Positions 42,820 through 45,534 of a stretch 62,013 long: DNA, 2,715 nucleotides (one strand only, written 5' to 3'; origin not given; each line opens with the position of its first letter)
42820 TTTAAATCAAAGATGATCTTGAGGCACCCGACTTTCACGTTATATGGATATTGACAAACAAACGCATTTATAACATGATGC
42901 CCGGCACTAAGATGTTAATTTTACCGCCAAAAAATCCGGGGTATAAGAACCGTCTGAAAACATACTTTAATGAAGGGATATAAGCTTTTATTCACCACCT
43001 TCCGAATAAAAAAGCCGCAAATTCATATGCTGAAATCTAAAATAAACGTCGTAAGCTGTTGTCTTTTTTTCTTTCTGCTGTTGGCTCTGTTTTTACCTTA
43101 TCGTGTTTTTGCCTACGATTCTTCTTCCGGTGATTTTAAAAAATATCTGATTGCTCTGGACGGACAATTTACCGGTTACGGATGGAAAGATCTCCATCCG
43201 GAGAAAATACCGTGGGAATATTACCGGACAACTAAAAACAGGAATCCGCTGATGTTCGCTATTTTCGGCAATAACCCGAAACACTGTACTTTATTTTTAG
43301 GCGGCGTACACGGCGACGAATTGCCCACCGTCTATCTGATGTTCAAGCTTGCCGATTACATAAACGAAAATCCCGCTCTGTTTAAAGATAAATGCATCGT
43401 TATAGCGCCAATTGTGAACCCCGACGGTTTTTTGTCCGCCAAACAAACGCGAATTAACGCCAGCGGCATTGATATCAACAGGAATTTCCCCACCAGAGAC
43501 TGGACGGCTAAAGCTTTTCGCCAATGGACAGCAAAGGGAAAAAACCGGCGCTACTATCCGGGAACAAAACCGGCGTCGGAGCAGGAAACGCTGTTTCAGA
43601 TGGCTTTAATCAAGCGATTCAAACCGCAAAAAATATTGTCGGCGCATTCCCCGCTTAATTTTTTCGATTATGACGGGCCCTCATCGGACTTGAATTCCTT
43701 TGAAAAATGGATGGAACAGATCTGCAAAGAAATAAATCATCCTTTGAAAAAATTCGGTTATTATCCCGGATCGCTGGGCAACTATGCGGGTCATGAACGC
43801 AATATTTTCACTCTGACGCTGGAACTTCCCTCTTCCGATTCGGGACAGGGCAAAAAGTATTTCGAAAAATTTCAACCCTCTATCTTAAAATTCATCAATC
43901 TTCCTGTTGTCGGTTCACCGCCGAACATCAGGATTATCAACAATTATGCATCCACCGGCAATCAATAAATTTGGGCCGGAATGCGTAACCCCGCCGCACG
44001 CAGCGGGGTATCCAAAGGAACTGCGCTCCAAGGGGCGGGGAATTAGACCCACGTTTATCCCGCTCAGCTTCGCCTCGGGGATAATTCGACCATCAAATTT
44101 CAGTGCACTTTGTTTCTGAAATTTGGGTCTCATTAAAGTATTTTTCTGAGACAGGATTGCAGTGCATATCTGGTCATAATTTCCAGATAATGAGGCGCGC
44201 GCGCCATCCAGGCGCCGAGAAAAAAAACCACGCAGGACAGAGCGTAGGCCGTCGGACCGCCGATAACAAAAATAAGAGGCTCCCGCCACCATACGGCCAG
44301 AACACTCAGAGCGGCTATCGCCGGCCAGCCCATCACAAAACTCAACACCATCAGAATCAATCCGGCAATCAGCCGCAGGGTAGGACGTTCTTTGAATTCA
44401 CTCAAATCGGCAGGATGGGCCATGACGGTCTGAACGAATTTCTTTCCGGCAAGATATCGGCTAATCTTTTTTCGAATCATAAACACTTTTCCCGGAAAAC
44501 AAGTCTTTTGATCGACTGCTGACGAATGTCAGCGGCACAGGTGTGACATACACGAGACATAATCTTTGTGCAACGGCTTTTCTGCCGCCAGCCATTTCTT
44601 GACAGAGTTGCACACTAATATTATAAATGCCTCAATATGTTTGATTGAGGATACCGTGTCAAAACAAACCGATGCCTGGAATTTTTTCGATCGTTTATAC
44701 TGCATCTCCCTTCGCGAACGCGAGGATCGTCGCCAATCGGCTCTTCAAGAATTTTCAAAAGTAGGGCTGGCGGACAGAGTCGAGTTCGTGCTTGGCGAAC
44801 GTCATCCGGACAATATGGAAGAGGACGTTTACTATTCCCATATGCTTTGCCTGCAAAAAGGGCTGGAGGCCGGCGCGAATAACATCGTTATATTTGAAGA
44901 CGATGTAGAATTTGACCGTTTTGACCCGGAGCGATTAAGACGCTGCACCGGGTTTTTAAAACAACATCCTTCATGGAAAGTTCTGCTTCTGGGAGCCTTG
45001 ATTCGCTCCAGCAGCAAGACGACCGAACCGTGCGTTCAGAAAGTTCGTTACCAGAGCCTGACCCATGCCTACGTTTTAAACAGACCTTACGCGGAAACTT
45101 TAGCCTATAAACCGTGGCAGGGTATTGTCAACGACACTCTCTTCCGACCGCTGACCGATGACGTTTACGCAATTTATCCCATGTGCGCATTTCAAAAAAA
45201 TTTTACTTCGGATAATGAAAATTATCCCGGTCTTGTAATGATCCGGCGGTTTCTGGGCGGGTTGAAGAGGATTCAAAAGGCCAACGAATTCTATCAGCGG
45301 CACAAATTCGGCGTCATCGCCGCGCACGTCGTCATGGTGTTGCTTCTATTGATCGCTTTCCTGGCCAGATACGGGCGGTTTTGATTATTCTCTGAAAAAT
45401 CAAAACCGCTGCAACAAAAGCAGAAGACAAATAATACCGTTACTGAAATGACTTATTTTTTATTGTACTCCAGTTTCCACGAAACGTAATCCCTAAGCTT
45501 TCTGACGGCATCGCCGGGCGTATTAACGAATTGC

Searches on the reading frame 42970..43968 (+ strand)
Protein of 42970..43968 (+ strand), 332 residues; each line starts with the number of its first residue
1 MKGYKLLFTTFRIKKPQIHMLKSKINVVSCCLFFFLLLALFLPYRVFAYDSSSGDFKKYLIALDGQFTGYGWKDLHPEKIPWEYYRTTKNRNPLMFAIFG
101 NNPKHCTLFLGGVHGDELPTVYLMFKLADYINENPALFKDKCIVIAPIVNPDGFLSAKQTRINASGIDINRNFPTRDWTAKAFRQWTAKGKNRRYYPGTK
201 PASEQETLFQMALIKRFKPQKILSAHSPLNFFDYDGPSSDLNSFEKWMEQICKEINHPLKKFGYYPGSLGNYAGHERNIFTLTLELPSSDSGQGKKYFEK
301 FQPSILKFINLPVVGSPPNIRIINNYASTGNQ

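Call 84: search_protein_families(library=pfam, proteins=[window:42970-43968:+], max_evalue=0.00001)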
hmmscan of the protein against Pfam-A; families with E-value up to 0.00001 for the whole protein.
window:42970-43968:+ (332 aa): 2 families
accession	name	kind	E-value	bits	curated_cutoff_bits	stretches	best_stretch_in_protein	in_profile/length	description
PF00246.29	Peptidase_M14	-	2.7e-14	53.9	21.6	1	102-228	44-184/286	Zinc carboxypeptidase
PF24827.1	AstE_AspA_cat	-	2.6e-08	34.1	25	1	109-185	7-76/192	Succinylglutamate desuccinylase/Aspartoacylase catalytic domain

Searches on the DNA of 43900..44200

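Call 72: search_rna_families(source=window, start=43900, end=44200, threshold=evalue, max_evalue=10)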
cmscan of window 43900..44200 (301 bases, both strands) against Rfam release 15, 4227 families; matches with E-value up to 10: 6.
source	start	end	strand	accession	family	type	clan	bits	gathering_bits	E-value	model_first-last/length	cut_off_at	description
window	44073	44127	-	RF01308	sR58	Gene; snRNA; snoRNA; CD-box;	-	23.9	55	0.0021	1-55/55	no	Small nucleolar RNA sR58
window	43988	44016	-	RF01844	SmY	Gene; snRNA; splicing;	-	17.3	39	0.13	51-79/80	no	SmY spliceosomal RNA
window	44097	44185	-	RF00476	snosnR61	Gene; snRNA; snoRNA; CD-box;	CL00051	15.7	45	4.4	1-85/85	no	Small nucleolar RNA snR61/Z1/Z11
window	44127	44152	+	RF03781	mir-4524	Gene; miRNA;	-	14.9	68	2.4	30-55/84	no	mir-4524 microRNA precursor family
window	43982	44030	-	RF02805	PyrR207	Gene; snRNA; snoRNA; HACA-box;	-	14.7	60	3.3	1-65/65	no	Pyrobaculum sRNA 207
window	44113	44184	-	RF01201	snR40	Gene; snRNA; snoRNA; CD-box;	CL00054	13.4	50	3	1-93/93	no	Small nucleolar RNA snR40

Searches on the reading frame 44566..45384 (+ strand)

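Call 84: search_protein_families(library=pfam, proteins=[window:44566-45384:+], max_evalue=0.00001)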
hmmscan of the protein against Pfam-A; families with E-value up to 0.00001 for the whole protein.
window:44566-45384:+ (272 aa): 1 family
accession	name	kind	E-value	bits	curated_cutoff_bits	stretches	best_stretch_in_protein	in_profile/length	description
PF01755.23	Glyco_transf_25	-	4.1e-07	30.5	24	0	89-126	71-108/199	Glycosyltransferase family 25 (LPS biosynthesis protein)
